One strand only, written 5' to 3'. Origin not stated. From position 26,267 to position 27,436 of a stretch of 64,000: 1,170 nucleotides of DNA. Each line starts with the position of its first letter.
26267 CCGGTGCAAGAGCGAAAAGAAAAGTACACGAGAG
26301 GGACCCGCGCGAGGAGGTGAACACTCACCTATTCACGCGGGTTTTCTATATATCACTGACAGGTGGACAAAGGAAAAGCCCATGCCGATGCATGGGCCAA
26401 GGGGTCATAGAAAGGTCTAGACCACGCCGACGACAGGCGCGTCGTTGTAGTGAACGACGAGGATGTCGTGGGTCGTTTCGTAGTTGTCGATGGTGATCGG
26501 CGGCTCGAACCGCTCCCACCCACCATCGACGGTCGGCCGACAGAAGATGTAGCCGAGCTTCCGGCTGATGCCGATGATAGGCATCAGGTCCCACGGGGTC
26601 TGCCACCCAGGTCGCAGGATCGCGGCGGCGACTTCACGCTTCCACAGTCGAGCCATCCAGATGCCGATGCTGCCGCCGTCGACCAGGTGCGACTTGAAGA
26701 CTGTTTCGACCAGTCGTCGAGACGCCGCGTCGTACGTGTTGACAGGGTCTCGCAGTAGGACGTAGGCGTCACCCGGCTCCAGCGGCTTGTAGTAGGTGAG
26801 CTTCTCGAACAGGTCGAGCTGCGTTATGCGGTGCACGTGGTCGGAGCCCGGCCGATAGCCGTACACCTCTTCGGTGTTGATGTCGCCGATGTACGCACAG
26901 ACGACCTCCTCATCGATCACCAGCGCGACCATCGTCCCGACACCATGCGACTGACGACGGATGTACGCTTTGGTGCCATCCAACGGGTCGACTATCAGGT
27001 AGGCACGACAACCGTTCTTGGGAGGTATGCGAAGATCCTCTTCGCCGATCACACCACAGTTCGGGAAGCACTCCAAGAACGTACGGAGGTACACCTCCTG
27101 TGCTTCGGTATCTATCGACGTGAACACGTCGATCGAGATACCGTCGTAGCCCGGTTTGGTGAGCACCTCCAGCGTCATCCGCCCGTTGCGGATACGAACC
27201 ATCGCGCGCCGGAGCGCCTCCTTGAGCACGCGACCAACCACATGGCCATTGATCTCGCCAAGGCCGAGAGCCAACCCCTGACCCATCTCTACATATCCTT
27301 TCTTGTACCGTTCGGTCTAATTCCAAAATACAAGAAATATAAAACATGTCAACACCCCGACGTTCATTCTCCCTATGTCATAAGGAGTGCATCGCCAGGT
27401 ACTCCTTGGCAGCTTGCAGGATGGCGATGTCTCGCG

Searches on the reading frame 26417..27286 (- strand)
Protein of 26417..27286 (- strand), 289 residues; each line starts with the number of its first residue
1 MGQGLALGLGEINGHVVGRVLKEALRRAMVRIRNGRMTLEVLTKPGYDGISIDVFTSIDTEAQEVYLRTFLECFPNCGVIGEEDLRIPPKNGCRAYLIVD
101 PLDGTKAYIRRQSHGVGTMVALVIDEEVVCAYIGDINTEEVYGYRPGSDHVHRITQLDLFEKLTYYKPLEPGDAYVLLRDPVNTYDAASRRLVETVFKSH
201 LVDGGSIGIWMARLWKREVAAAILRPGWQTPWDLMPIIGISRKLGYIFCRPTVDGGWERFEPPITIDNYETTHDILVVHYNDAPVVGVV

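Call 7: search_protein_families(library=pfam, proteins=[window:26417-27286:-], max_evalue=0.01)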
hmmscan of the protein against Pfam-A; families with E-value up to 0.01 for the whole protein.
window:26417-27286:- (289 aa): 1 family
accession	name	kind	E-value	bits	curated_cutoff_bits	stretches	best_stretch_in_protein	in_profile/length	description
PF00459.30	Inositol_P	-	6.6e-13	49.2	27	1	51-143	38-132/271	Inositol monophosphatase family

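Call 8: search_protein_families(library=ncbifam, proteins=[window:26417-27286:-], max_evalue=0.01)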
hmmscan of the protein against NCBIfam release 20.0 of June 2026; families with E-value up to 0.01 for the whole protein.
window:26417-27286:- (289 aa): 5 families
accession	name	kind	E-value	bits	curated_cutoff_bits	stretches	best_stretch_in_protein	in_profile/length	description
TIGR01331.1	bisphos_cysQ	equivalog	2.4e-10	40.5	228.8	1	56-155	36-136/250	3'(2'),5'-bisphosphate nucleotidase CysQ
TIGR02067.1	his_9_HisN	equivalog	3.9e-10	39.6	275.15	1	53-196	34-170/252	histidinol-phosphatase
NF008182.0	PRK10931.1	equivalog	5.1e-06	25.7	379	1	27-125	14-107/246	3'(2'),5'-bisphosphate nucleotidase CysQ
NF008027.1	PRK10757.1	equivalog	6e-05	22.1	332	1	51-140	36-123/267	inositol-1-monophosphatase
NF009321.0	PRK12676.1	equivalog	0.00012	21.3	264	1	52-147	41-134/264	bifunctional fructose-bisphosphatase/inositol-phosphate phosphatase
